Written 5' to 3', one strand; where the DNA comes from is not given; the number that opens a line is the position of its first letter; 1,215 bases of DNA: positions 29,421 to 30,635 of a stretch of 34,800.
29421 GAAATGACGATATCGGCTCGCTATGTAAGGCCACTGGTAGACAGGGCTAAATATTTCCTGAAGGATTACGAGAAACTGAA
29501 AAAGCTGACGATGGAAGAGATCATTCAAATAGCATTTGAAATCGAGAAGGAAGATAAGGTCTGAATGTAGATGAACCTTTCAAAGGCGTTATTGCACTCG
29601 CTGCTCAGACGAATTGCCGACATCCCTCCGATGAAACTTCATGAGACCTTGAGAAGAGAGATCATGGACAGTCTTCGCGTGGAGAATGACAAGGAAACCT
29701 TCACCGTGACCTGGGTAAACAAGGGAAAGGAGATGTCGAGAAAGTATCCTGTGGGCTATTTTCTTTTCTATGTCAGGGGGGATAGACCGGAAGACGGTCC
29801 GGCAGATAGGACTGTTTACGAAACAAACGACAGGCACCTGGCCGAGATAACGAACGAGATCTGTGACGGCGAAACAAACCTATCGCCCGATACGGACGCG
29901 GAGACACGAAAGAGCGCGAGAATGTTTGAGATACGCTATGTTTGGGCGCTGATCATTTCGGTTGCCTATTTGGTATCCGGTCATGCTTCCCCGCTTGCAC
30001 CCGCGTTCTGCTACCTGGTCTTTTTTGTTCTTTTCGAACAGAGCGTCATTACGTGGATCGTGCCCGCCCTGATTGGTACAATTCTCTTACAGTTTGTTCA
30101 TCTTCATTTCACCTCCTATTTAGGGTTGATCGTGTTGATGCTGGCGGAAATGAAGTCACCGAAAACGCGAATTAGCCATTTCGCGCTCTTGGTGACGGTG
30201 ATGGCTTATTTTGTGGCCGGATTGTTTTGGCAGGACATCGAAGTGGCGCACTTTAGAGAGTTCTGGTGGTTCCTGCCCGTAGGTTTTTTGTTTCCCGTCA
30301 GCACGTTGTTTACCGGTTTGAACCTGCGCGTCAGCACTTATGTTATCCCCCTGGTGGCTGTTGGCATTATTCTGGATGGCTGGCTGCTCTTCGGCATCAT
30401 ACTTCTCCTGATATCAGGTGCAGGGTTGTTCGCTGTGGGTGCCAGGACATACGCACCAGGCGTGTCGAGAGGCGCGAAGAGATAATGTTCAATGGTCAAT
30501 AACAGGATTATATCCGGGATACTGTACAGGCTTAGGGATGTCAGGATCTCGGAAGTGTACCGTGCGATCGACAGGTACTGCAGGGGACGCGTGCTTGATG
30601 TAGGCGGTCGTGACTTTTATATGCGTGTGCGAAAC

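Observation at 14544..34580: Methyltransferase-saturated glycan-tailoring block with no polymer-assembly machinery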

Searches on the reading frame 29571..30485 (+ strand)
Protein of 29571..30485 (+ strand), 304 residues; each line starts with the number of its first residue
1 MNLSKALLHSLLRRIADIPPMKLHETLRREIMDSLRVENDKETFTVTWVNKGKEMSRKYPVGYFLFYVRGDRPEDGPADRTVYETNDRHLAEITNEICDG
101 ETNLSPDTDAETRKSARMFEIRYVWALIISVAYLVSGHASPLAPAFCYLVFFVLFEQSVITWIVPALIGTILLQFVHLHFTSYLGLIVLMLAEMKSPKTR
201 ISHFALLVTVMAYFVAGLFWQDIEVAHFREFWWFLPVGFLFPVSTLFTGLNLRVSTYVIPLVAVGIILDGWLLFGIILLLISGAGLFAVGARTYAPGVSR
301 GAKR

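Call 4: search_protein_families(library=pfam, proteins=[window:29571-30485:+], max_evalue=0.01)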
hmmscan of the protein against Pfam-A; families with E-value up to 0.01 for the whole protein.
window:29571-30485:+ (304 aa): 0 families

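Call 8: search_protein_families(library=ncbifam, proteins=[window:29571-30485:+], max_evalue=0.001)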
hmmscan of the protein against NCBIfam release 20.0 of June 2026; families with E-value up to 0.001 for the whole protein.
window:29571-30485:+ (304 aa): 0 families

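Call 31: search_protein_families(library=pfam, proteins=[window:29571-30485:+], max_evalue=1)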
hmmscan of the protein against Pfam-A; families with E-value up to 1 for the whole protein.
window:29571-30485:+ (304 aa): 0 families

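Call 87: search_protein_representatives(protein=window:29571-30482:+)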
Query: 304 residues. Proteins with E-value up to 0.001 (for the whole library): 26; up to 1e-10: 6; up to 1e-30: 1. The best 26 are listed.
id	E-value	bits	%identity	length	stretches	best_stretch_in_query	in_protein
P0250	2.1e-201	683.8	100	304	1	1-304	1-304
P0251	2.2e-17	79.6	27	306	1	1-278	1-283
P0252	3.4e-17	78.9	26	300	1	1-280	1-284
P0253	5.9e-14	68.3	25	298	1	1-278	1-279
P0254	2.5e-13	66.2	27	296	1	1-280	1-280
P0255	9.3e-13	64.3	26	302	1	4-286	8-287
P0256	6.4e-10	55.0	25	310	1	11-288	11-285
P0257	8.3e-09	51.4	25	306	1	1-286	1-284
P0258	2.7e-08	49.7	25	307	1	1-278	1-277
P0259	9.6e-08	47.9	25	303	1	6-280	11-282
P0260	4.4e-07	45.7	28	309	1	22-289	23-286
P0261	9.1e-07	44.7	22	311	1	2-283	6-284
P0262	3.8e-06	42.6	22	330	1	3-270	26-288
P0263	4.2e-06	42.5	25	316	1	5-279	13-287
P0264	5.4e-06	42.1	24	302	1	6-279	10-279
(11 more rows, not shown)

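Call 90: search_solved_structures(query=A7, max_evalue=10)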
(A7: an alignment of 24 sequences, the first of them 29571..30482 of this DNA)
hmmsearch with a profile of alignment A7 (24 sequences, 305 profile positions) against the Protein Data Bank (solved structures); distinct sequences matched with E-value up to 10: 7.
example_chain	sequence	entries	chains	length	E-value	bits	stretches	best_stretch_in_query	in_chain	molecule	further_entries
9jtw_A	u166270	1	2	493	0.68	12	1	192-299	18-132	Aluminum-activated malate transporter 1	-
7vq3_A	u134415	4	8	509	0.72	11.9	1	192-299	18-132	Aluminum-activated malate transporter 1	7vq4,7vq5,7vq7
7voj_A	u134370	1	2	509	0.86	11.7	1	192-299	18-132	Aluminum-activated malate transporter 1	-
1egj_A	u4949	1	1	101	1.8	10.6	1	33-72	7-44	CYTOKINE RECEPTOR COMMON BETA CHAIN PRECURSOR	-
1c8p_A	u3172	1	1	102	1.8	10.6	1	33-72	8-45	CYTOKINE RECEPTOR COMMON BETA CHAIN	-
5x3x_M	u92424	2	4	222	4.4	9.3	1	215-296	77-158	Cobalt transport protein CbiM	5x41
8eat_B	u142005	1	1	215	6.7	8.7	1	200-245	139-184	Vacuolar ATPase assembly integral membrane protein VPH2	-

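Call 96: predict_structure(alignment_id=A7)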
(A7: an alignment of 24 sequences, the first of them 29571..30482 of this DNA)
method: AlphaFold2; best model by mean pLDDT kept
length: 304 residues; sequences in the alignment: 24
mean_pLDDT: 83.6   pTM: 0.74
mean pLDDT of the five models: 83.6, 82.4, 81.6, 81.3, 81.1
residues with pLDDT >= 90: 127; 70-90: 127; 50-70: 41; < 50: 9
segments of 3 or more residues with pLDDT < 50: 296-304
pLDDT, mean of each block of 10 residues (from residue 1): 92 89 91 97 96 96 80 59 86 90 59 66 86 83 83 76 82 90 93 82 90 91 74 93 84 82 93 93 89 60 38
secondary structure, 60 per line:
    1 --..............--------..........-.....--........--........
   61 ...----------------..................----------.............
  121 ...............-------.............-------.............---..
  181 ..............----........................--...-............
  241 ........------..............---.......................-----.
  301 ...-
elements in order: H3-16 H25-34 E36-40 E43-50 E53-60 H80-97 H108-135 H143-155 H163-175 H179-194 H199-222 H229-248 H255-268 H272-294 H300-303

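Call 98: fold_search(model_id=the predicted structure, library=pdb)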
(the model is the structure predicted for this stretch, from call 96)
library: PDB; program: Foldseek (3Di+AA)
matches with E <= 10: 336; with E <= 0.001: 0
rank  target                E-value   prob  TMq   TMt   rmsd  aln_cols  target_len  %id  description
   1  3wod_D                3.7e-01  0.54  0.10  0.02  15.9        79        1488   22  RNA polymerase-gp39 complex (released 2014-03-12)
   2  1iw7_D                4.3e-01  0.44  0.10  0.02  15.4        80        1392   20  Crystal structure of the RNA polymerase holoenzyme from Thermus thermophilus at 2.6A resolution (released 2002-06-26)
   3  5xj0_D                4.3e-01  0.44  0.10  0.02  14.8        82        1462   21  T. thermophilus RNA polymerase holoenzyme bound with gp39 and gp76 (released 2017-12-20)
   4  7s9z                  5.4e-01  0.10  0.15  0.06  21.3       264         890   17  Helicobacter Hepaticus CcsBA Closed Conformation (released 2021-12-22)
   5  2a6h_D                6.0e-01  0.41  0.10  0.03  13.5        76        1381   21  Crystal structure of the T. thermophilus RNA polymerase holoenzyme in complex with antibiotic sterptolydigin (released 2005-09-20)
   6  9ujl_D                7.3e-01  0.33  0.10  0.02  15.4        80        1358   21  CryoEM structure of the T.thermophilus transcription initiation complex in the presence of Ap4A (released 2025-10-22)
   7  6m6b_D                8.8e-01  0.33  0.10  0.03  15.4        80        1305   21  Cryo-EM structure of Thermus thermophilus Mfd in complex with RNA polymerase and ATP-gamma-S (released 2020-10-14)
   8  6asg_D                9.3e-01  0.28  0.09  0.02  15.0        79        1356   20  Crystal structure of Thermus thermophilus RNA polymerase core enzyme (released 2018-04-11)
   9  8w8n_D                9.7e-01  0.28  0.10  0.02  15.4        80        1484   21  Thermus thermophilus initiation transcription complex in the pre-translocated state (released 2024-07-24)
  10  4mq9_D                9.7e-01  0.25  0.10  0.03  15.4        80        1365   21  Crystal structure of Thermus thermophilus RNA polymerase holoenzyme in complex with GE23077 (released 2014-05-07)
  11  9uko_D                1.0e+00  0.28  0.10  0.02  15.4        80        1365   21  CryoEM structure of the T.thermophilus transcription initiation complex bound to Ap4A-C, -1 dA in the template DNA str (released 2025-10-22)
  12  9ujk_D                1.0e+00  0.25  0.10  0.02  15.4        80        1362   21  CryoEM structure of the T.thermophilus transcription initiation complex in the presence of ATP (released 2025-10-22)
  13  9ujp_D                1.0e+00  0.25  0.09  0.02  15.6        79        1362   22  CryoEM structure of the T.thermophilus transcription initiation complex in the presence of Up4A (released 2025-10-22)
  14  9ukn_D                1.1e+00  0.25  0.10  0.02  15.4        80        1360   21  CryoEM structure of the T.thermophilus transcription initiation complex (released 2025-10-22)
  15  4oio_D                1.1e+00  0.25  0.10  0.02  15.3        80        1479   21  Crystal structure of Thermus thermophilus pre-insertion substrate complex for de novo transcription initiation (released 2014-05-07)
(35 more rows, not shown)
